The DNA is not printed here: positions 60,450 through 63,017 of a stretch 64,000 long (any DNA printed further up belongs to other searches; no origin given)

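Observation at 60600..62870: Xylose-isomerase-like TIM barrel interrupted by a several-hundred-residue charged insertion, with a Pro-rich disordered N-terminus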

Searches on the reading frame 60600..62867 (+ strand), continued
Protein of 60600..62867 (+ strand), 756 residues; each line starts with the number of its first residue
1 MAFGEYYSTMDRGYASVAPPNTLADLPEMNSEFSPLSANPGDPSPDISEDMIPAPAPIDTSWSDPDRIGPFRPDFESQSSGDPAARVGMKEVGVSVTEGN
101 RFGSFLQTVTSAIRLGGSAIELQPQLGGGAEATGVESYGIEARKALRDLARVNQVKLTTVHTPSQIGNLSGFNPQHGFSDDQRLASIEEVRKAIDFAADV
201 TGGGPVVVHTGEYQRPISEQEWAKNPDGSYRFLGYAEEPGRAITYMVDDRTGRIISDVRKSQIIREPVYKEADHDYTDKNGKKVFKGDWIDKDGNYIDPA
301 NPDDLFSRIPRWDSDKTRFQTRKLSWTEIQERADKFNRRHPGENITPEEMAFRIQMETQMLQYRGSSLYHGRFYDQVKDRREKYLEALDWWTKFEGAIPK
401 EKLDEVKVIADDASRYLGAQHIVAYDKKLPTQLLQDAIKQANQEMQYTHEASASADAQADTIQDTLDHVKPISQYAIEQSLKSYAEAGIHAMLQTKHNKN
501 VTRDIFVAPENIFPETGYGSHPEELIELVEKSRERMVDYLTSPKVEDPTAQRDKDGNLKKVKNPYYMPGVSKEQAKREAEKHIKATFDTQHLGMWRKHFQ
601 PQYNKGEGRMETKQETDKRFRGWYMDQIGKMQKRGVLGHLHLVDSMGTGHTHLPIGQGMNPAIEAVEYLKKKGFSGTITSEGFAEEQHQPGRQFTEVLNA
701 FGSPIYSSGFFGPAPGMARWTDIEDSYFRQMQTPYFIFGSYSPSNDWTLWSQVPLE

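Call 12: find_encoding_contigs(protein=P0008, flank=8000, max_places=2)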
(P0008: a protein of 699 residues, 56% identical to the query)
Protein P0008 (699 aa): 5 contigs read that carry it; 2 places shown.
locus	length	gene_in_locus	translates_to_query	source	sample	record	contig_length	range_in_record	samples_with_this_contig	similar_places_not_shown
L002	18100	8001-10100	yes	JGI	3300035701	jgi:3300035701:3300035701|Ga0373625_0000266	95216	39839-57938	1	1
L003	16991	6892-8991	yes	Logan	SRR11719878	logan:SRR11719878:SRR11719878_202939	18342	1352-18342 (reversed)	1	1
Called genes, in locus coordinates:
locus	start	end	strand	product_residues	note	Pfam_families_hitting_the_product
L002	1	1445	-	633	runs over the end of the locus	PF00012:HSP70, PF06723:MreB_Mbl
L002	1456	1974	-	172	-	PF01025:GrpE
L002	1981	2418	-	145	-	PF00011:HSP20, PF17886:ArsA_HSP20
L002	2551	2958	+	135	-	PF01022:HTH_5 (weak), PF13412:HTH_24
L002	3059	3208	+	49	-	PF04014:MazE_antitoxin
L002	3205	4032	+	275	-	PF01256:Carb_kinase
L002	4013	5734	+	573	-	PF00999:Na_H_Exchanger, PF02254:TrkA_N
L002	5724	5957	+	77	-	PF01985:CRS1_YhbY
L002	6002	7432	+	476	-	-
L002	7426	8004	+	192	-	-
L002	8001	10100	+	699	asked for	PF01261:AP_endonuc_2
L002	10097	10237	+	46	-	-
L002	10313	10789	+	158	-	-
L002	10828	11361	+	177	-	PF08123:DOT1 (weak), PF13847:Methyltransf_31 (weak), PF13649:Methyltransf_25 (weak)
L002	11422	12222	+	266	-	-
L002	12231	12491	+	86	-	PF02676:TYW3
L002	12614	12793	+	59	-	-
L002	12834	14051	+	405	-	PF06745:ATPase, PF23442:DUF7125 (faint), PF00025:Arf, PF00071:Ras, PF01926:MMR_HSR1 (faint), PF08477:Roc (weak), PF03029:ATP_bind_1 (faint)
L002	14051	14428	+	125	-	PF03259:Robl_LC7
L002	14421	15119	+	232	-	PF06745:ATPase, PF23365:DUF7090, PF24336:DUF7504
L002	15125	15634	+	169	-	-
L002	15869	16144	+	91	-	PF00736:EF1_GNE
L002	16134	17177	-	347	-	PF02005:TRM, PF02475:TRM5-TYW2_MTfase (weak), PF02005:TRM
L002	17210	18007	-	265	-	PF00142:Fer4_NifH (faint), PF01656:CbiA, PF06564:CBP_BcsQ (weak), PF09140:MipZ, PF10609:ParA, PF13614:AAA_31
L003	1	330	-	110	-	?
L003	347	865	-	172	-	PF01025:GrpE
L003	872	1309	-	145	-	PF00011:HSP20, PF17886:ArsA_HSP20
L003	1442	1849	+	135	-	PF01022:HTH_5 (weak), PF13412:HTH_24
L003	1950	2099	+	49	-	PF04014:MazE_antitoxin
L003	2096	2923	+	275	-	PF01256:Carb_kinase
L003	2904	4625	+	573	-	PF00999:Na_H_Exchanger, PF02254:TrkA_N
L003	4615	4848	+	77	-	PF01985:CRS1_YhbY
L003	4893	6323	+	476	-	-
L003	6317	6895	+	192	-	-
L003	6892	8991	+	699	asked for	PF01261:AP_endonuc_2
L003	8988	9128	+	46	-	-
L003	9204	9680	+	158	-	-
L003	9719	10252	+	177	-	PF08123:DOT1 (weak), PF13847:Methyltransf_31 (weak), PF13649:Methyltransf_25 (weak)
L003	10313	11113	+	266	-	-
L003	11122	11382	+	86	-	PF02676:TYW3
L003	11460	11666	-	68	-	-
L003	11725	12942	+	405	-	PF06745:ATPase, PF23442:DUF7125 (faint), PF00025:Arf, PF00071:Ras, PF01926:MMR_HSR1 (faint), PF08477:Roc (weak), PF03029:ATP_bind_1 (faint)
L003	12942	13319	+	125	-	PF03259:Robl_LC7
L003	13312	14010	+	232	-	PF06745:ATPase, PF23365:DUF7090, PF24336:DUF7504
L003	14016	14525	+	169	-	-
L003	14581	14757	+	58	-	PF07754:Ribosomal_aS21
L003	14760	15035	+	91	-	PF00736:EF1_GNE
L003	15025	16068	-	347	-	PF02005:TRM, PF02475:TRM5-TYW2_MTfase (weak), PF02005:TRM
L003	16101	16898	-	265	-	PF00142:Fer4_NifH (faint), PF01656:CbiA, PF06564:CBP_BcsQ (weak), PF09140:MipZ, PF10609:ParA, PF13614:AAA_31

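Call 14: find_encoding_contigs(protein=P0018, flank=8000, max_places=1)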
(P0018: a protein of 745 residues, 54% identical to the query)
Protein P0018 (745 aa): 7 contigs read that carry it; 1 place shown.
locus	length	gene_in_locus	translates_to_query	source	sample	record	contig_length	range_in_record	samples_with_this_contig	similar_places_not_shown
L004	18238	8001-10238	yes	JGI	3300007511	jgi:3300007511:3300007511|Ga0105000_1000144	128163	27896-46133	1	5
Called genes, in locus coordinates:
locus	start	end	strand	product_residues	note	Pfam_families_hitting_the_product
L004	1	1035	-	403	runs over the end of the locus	PF00180:Iso_dh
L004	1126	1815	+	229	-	PF01978:TrmB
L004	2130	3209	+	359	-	PF00091:Tubulin, PF12327:FtsZ_C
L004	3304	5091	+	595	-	PF00999:Na_H_Exchanger, PF02254:TrkA_N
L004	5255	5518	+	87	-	PF01985:CRS1_YhbY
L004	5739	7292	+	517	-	-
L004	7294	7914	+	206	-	-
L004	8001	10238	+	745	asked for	PF01261:AP_endonuc_2 (weak)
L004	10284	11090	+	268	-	-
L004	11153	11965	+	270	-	PF03976:PPK2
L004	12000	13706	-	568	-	PF03485:Arg_tRNA_synt_N, PF00750:tRNA-synt_1d, PF05746:DALR_1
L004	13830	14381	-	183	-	PF04919:DUF655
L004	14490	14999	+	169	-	-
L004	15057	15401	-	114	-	PF03874:RNA_pol_Rpb4 (weak)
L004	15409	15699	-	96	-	PF01157:Ribosomal_L21e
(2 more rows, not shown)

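Call 15: find_encoding_contigs(protein=P0116, flank=8000, max_places=1)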
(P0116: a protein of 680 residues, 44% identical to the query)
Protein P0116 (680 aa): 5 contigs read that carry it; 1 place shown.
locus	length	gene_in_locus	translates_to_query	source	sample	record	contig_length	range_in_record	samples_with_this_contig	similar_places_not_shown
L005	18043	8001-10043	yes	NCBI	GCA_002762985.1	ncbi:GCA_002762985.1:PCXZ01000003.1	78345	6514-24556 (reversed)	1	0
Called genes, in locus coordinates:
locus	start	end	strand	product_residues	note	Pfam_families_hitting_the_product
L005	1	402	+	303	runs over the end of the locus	PF05833:NFACT_N (weak), PF05670:NFACT-R_1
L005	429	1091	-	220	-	-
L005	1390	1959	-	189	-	-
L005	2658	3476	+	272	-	PF01256:Carb_kinase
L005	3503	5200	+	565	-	PF00999:Na_H_Exchanger, PF02254:TrkA_N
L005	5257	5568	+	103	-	PF01985:CRS1_YhbY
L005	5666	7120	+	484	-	-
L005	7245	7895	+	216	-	-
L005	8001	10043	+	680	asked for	PF01261:AP_endonuc_2 (faint)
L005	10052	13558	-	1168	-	PF00082:Peptidase_S8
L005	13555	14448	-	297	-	-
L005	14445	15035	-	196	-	-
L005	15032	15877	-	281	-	-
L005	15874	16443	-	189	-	-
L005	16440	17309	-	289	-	-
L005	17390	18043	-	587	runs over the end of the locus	PF13229:Beta_helix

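Call 18: predict_structure(alignment_id=A1)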
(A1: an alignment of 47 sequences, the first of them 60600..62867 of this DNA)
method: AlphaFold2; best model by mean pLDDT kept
length: 756 residues; sequences in the alignment: 47
mean_pLDDT: 80.8   pTM: 0.78
mean pLDDT of the five models: 80.8, 80.0, 78.8, 78.5, 77.8
residues with pLDDT >= 90: 436; 70-90: 156; 50-70: 28; < 50: 136
segments of 3 or more residues with pLDDT < 50: 1-80, 412-416, 706-730, 732-756
pLDDT, mean of each block of 10 residues (from residue 1): 32 34 34 37 34 35 39 42 67 87 88 85 86 87 93 92 88 90 94 97 95 88 92 92 91 91 94 95 94 94 90 95 95 94 92 95 92 94 95 88 70 49 68 91 94 95 93 94 97 98 97 82 96 98 92 89 96 98 95 90 94 94 94 96 82 84 91 92 75 82 51 41 46 44 43 36
secondary structure, 60 per line:
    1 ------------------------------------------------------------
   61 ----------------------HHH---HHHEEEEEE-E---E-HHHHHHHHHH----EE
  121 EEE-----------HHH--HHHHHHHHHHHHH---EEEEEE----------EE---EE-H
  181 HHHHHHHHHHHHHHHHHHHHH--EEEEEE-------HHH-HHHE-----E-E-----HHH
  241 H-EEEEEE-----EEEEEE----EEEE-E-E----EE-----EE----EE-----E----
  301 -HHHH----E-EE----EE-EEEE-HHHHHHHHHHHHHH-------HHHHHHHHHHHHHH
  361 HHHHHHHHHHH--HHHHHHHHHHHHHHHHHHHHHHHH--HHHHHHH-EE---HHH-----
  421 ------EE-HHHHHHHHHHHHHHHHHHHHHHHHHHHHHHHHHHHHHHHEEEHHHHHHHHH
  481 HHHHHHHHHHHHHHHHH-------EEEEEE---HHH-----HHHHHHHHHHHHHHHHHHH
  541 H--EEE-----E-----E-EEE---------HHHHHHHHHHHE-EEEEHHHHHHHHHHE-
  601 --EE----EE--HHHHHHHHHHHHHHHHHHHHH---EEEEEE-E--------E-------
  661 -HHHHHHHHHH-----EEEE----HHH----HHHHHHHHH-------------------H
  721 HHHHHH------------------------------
elements in order (helices of 4 or more, strands of 3 or more residues): E92-97 H105-114 E119-123 H140-152 E156-161 H180-201 E204-209 H238-241 E243-248 E254-259 E264-267 H302-305 E321-324 H326-339 H347-371 H374-397 H400-406 H430-468 E469-471 H472-497 E505-510 H522-541 E544-546 E560-562 H572-582 E585-588 H589-598 H613-633 E637-642 H662-671 E677-680 H692-700 H720-726

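Call 23: search_protein_families(library=phrogs, proteins=[window:60600-62867:+], max_evalue=0.1)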
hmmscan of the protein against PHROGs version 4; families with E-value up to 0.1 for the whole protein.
window:60600-62867:+ (756 aa): 0 families

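Call 26: search_solved_structures(query=A1, max_evalue=1, show_alignments=4)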
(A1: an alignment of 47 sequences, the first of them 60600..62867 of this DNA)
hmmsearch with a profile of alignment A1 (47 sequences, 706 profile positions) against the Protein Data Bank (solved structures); distinct sequences matched with E-value up to 1: 7.
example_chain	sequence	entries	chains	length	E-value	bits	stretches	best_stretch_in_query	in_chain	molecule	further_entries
3wqo_A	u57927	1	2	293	5.8e-08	35.2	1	578-659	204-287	Uncharacterized protein MJ1311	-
3cqh_A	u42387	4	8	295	0.0001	24.5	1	583-646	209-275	L-ribulose-5-phosphate 3-epimerase ulaE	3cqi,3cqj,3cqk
4xsl_A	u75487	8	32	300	0.045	15.7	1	590-673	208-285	D-tagatose 3-epimerase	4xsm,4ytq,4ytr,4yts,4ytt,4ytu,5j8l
4pgl_A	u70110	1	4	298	0.048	15.7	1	602-667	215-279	D-tagatose 3-epimerase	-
2ou4_A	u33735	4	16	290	0.068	15.2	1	590-664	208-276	D-tagatose 3-epimerase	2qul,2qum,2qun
4q7i_A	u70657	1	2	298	0.08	14.9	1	602-667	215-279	D-tagatose 3-epimerase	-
4pfh_A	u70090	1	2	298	0.14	14.1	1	603-667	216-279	D-tagatose 3-epimerase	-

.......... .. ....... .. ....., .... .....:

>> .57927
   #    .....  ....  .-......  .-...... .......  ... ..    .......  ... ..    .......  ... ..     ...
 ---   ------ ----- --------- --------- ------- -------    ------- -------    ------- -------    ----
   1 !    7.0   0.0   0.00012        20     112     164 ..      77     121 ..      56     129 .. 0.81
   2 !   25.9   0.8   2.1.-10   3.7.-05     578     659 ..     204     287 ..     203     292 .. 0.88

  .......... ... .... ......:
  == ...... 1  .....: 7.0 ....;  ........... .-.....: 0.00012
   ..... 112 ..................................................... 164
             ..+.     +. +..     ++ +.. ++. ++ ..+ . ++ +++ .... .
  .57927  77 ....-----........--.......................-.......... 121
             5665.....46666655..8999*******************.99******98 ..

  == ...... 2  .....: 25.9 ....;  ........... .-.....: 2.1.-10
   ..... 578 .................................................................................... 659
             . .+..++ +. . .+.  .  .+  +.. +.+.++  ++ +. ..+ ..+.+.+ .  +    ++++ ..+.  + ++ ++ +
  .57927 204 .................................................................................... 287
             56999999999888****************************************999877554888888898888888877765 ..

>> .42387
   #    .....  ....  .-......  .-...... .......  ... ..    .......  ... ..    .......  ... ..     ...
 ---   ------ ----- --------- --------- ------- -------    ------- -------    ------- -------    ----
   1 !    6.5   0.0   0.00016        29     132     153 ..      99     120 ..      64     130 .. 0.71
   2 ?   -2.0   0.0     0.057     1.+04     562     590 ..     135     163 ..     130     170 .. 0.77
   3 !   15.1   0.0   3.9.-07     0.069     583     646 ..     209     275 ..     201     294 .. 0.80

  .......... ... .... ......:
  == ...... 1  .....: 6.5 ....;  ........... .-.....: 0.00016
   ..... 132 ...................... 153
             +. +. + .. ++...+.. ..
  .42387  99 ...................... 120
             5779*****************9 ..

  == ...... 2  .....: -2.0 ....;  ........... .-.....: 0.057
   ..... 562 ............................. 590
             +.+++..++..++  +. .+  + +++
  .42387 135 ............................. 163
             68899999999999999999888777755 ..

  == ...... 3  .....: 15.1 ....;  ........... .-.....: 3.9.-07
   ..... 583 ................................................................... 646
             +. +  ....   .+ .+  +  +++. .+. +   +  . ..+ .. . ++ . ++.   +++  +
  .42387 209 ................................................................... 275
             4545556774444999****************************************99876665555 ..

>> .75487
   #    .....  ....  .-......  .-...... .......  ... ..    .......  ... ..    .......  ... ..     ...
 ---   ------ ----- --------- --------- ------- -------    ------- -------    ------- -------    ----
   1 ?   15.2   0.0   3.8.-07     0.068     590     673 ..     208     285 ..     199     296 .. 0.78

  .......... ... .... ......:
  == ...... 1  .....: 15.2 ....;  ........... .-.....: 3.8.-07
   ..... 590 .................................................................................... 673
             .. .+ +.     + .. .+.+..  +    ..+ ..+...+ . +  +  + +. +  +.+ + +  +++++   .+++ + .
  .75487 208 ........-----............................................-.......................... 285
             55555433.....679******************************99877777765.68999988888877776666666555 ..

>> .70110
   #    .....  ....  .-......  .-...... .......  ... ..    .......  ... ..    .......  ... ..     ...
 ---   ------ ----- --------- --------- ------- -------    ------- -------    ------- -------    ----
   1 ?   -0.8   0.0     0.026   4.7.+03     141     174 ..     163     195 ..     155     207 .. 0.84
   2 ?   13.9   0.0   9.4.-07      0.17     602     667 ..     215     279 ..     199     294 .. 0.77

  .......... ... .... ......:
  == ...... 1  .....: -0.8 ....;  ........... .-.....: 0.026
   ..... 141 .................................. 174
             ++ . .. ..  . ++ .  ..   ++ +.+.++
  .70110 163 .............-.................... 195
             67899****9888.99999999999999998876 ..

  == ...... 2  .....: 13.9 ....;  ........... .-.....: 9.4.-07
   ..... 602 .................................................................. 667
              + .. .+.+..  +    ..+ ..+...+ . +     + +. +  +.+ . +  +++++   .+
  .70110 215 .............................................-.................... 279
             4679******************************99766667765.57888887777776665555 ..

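Call 46: search_protein_families(library=padloc, proteins=[window:60600-62867:+], max_evalue=1)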
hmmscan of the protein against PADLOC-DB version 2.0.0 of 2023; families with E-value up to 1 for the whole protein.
window:60600-62867:+ (756 aa): 0 families
